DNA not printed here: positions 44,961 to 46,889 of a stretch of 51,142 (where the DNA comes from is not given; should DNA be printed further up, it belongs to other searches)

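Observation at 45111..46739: Memo-AMMECR1 (AmrB-AmrA) fusion with a lipoprotein signal peptide and no radical-SAM partner nearby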

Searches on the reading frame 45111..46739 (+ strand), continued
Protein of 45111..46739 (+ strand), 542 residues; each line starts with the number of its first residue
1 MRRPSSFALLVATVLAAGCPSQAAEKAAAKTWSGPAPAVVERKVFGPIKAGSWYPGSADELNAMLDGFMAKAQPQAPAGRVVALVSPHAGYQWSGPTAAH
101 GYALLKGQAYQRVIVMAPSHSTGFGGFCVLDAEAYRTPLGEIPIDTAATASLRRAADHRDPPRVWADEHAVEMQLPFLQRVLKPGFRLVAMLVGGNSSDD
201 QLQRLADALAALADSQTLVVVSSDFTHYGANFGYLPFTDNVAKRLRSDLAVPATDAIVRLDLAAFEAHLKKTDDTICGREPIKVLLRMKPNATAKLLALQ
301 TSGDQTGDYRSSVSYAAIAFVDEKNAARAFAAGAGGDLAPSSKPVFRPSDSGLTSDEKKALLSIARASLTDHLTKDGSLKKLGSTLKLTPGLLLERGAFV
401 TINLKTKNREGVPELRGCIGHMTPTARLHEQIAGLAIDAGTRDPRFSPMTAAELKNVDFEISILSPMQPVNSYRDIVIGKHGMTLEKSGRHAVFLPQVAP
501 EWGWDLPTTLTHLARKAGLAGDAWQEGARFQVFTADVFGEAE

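Call 34: find_encoding_contigs(protein=P0003, flank=4000, max_places=1)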
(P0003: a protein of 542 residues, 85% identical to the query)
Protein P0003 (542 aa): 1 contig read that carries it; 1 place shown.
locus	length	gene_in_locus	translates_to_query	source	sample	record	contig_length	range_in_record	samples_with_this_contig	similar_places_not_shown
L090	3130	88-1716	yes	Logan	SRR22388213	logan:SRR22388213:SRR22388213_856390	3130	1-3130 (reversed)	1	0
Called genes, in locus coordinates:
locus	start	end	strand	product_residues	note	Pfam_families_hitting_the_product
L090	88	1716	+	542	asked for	PF01875:Memo, PF01871:AMMECR1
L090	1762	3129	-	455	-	?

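Call 44: search_solved_structures(query=window:45111-46739:+, max_evalue=0.00001, show_alignments=3)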
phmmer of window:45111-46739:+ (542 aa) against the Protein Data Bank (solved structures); distinct sequences matched with E-value up to 0.00001: 6.
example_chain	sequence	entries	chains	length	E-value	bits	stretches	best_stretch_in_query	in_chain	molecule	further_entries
7kq8_A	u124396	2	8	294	4e-37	131.1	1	49-288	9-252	Protein MEMO1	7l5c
3bcz_A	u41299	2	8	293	4.1e-37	131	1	49-288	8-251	Protein MEMO1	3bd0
7m8h_A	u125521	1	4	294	9.9e-36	126.5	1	49-288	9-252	Protein MEMO1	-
1zq7_A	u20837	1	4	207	1.3e-27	99.7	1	353-542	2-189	Hypothetical protein MM0484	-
1vaj_A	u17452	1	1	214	8e-23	83.9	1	361-540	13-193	Hypothetical protein PH0010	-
1wsc_A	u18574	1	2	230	1.5e-16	63.2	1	357-539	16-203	Hypothetical protein ST0229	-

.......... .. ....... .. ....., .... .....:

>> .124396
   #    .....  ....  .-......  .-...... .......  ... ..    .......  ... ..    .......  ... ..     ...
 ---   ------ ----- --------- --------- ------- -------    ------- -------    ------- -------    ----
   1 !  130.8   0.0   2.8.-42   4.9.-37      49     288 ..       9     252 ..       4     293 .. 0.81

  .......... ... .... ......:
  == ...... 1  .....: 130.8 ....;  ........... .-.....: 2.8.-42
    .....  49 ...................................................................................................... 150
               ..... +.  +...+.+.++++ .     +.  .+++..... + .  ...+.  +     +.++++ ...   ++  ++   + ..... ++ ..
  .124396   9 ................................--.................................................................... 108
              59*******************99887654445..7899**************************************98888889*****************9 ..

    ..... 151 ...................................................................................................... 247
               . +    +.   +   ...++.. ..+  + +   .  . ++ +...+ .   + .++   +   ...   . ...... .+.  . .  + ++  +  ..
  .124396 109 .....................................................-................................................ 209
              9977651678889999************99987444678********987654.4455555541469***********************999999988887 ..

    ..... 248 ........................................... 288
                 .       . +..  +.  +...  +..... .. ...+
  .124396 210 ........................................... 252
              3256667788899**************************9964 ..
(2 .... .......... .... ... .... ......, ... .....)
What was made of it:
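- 46188..46736 (+): AMMECR1 / AmrA domain, residues 360-542, with the invariant LRGCIG motif (Cys418). PDB 1zq7 matches at E 1.3e-27 and 1vaj at 8e-23 (call 44).
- On Memo / LigB-type metal-dependent fold: His88, His120, Asp224, His227 and Cys277 are identical to the aligned MEMO1 residues (call 44).
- Closest known: Human MEMO1. Same: The residues at the metal site are identical, including the Cys mutated in 7m8h (call 44).
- Closest known: Archaeal AMMECR1 proteins. Different: They are stand-alone proteins whose solved chains begin at the domain boundary, with no leader (call 44).
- The solved MEMO1 and archaeal AMMECR1 chains start within 8 and 2 residues of the respective domain boundaries, so they have no leader (call 44). 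MEMO1 site residues are identical (call 44). Canonical Memo and AMMECR1 proteins have no leader (call 44).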

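Call 66: find_encoding_contigs(protein=P0001, flank=5000, max_places=2)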
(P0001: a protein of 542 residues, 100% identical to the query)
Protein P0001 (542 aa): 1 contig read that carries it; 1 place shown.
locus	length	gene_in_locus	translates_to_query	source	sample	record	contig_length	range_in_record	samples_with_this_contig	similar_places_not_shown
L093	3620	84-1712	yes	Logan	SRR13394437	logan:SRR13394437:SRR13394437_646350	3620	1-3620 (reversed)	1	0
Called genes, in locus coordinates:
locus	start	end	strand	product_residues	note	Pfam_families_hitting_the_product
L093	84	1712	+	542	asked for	PF01875:Memo, PF01871:AMMECR1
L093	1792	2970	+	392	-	PF00278:Orn_DAP_Arg_deC, PF02784:Orn_Arg_deC_N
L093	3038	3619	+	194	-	?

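Call 73: predict_structure(alignment_id=A2)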
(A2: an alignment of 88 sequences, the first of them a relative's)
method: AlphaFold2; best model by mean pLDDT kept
length: 542 residues; sequences in the alignment: 88
mean_pLDDT: 91.0   pTM: 0.64
mean pLDDT of the five models: 91.0, 90.9, 90.5, 90.4, 90.3
residues with pLDDT >= 90: 443; 70-90: 44; 50-70: 25; < 50: 30
segments of 3 or more residues with pLDDT < 50: 18-34, 334-342
pLDDT, mean of each block of 10 residues (from residue 1): 55 61 46 54 94 97 98 88 97 98 97 98 96 98 96 93 93 98 98 97 96 95 98 97 98 98 98 98 97 97 97 98 83 47 60 95 98 97 97 96 92 93 95 98 98 97 92 90 93 94 96 97 93 95 69
secondary structure, 60 per line:
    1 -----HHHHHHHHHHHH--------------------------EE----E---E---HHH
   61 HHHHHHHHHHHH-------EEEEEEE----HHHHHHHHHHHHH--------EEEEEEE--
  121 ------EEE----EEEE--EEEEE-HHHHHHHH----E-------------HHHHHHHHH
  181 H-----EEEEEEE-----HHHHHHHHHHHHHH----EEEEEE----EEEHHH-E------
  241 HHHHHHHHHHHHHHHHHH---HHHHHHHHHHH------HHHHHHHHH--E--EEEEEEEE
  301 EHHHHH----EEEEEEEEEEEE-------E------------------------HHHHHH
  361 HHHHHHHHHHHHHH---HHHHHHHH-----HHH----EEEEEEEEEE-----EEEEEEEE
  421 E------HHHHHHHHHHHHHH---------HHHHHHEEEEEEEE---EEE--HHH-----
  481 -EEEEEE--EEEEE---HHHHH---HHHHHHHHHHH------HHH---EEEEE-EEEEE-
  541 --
elements in order: H6-17 H58-72 E80-86 H91-103 E112-118 E127-129 E134-137 E140-144 H146-153 H172-181 E187-193 H199-212 E217-222 E227-229 H241-258 H262-272 H279-287 E293-301 H302-306 E311-322 H355-374 H378-385 E398-407 E413-421 H428-441 H451-456 E457-464 E468-470 E482-487 E490-494 H498-502 H506-516 E529-533 E535-539
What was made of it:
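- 45111..46739 (+): Complete ORF of the AmrB-AmrA (Memo-AMMECR1) fusion lipoprotein precursor, 542 aa plus stop. The AlphaFold model has mean pLDDT 91 (call 73).
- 45111..45167 (+): Lipoprotein (SPase II-type) signal peptide, residues 1-18, plus the lipobox Cys19. It comprises n-region MRRPSS, h-region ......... and lipobox AAG|C. The model shows a helix at residues 6-17 with low pLDDT (call 73).
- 45168..45251 (+): Tether between the lipid anchor and the Memo domain, residues 20-47, rich in Ala and Pro. pLDDT is below 50 for residues 18-34 (call 73).
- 46071..46187 (+): Flexible interdomain linker, residues 321-359. pLDDT is below 50 for residues 334-342 (call 73).
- Structure: leader helix at residues 6-17, disordered 18-34, and two confident domains (call 73).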

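Call 75: fold_search(model_id=the predicted structure, library=pdb)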
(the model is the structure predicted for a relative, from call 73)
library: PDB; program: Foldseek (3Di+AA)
matches with E <= 10: 365; with E <= 0.001: 23
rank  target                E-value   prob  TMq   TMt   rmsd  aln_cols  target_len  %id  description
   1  7kq8_A                2.0e-25  1.00  0.48  0.86   2.6       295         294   32  Structure of iron bound MEMO1 (released 2021-11-17)
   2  7m8h_A                2.0e-25  1.00  0.48  0.86   2.6       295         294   32  Structure of Memo1 C244S metal binding site mutant at 1.75A (released 2022-04-06)
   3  7l5c_D                2.7e-25  1.00  0.48  0.87   2.6       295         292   32  Structure of copper bound MEMO1 (released 2022-01-19)
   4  3bcz_A                4.4e-25  1.00  0.48  0.87   2.5       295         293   32  Crystal structure of Memo (released 2007-11-27)
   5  3bcz_C                1.8e-24  1.00  0.47  0.85   2.5       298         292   31  Crystal structure of Memo (released 2007-11-27)
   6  1zq7_A                2.2e-19  1.00  0.28  0.68   3.8       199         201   38  X-Ray Crystal Structure of Protein Q8PZK8 from Methanosarcina mazei. Northeast Structural Genomics Consortium Target M (released 2005-05-31)
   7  1zq7_B                2.5e-19  1.00  0.29  0.69   3.9       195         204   38  X-Ray Crystal Structure of Protein Q8PZK8 from Methanosarcina mazei. Northeast Structural Genomics Consortium Target M (released 2005-05-31)
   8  1vaj                  1.1e-17  1.00  0.29  0.74   3.1       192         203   33  Crystal Structure of Uncharacterized Protein PH0010 From Pyrococcus horikoshii (released 2005-01-25)
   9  1wsc_A                3.8e-17  1.00  0.29  0.62   4.0       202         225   31  Crystal structure of ST0229, function unknown protein from Sulfolobus tokodaii (released 2005-11-08)
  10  1wsc_B                3.2e-15  1.00  0.28  0.63   5.1       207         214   29  Crystal structure of ST0229, function unknown protein from Sulfolobus tokodaii (released 2005-11-08)
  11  3vsg_A                4.0e-07  1.00  0.31  0.58   6.0       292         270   14  Crystal structure of iron free 1,6-APD, 2-Animophenol-1,6-Dioxygenase (released 2013-01-16)
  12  5hee_A                4.5e-07  1.00  0.32  0.60   5.9       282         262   14  Crystal structure of the TK2203 protein (released 2016-06-29)
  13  7txy_E                1.7e-06  1.00  0.30  0.53   7.8       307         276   12  Crystal structure of the 2-Aminophenol 1,6-dioxygenase from the ARO bacterial microcompartment of Micromonospora rosar (released 2023-02-15)
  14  7txy_A                2.0e-06  1.00  0.30  0.54   7.7       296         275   10  Crystal structure of the 2-Aminophenol 1,6-dioxygenase from the ARO bacterial microcompartment of Micromonospora rosar (released 2023-02-15)
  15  7txy_C                3.5e-06  1.00  0.28  0.52   7.8       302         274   11  Crystal structure of the 2-Aminophenol 1,6-dioxygenase from the ARO bacterial microcompartment of Micromonospora rosar (released 2023-02-15)
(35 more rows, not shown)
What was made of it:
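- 45252..46070 (+): Memo / AmrB domain, residues 48-320. Its metal-site residues are His88, His120, Asp224, His227 and Cys277. Human MEMO1 matches at E 4e-37, with Cys277 aligned to the residue mutated in the 7m8h 'C244S metal binding site mutant' (calls 44, 75). Foldseek gives TM 0.86-0.87 to MEMO1 (call 75).
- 46188..46736 (+): Foldseek TM is 0.68-0.74 (call 75).
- On Memo / LigB-type metal-dependent fold: TM 0.86-0.87 to MEMO1 (call 75).
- Closest known: Human MEMO1. Same: Same fold (TM 0.86-0.87, 32% identity; call 75).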
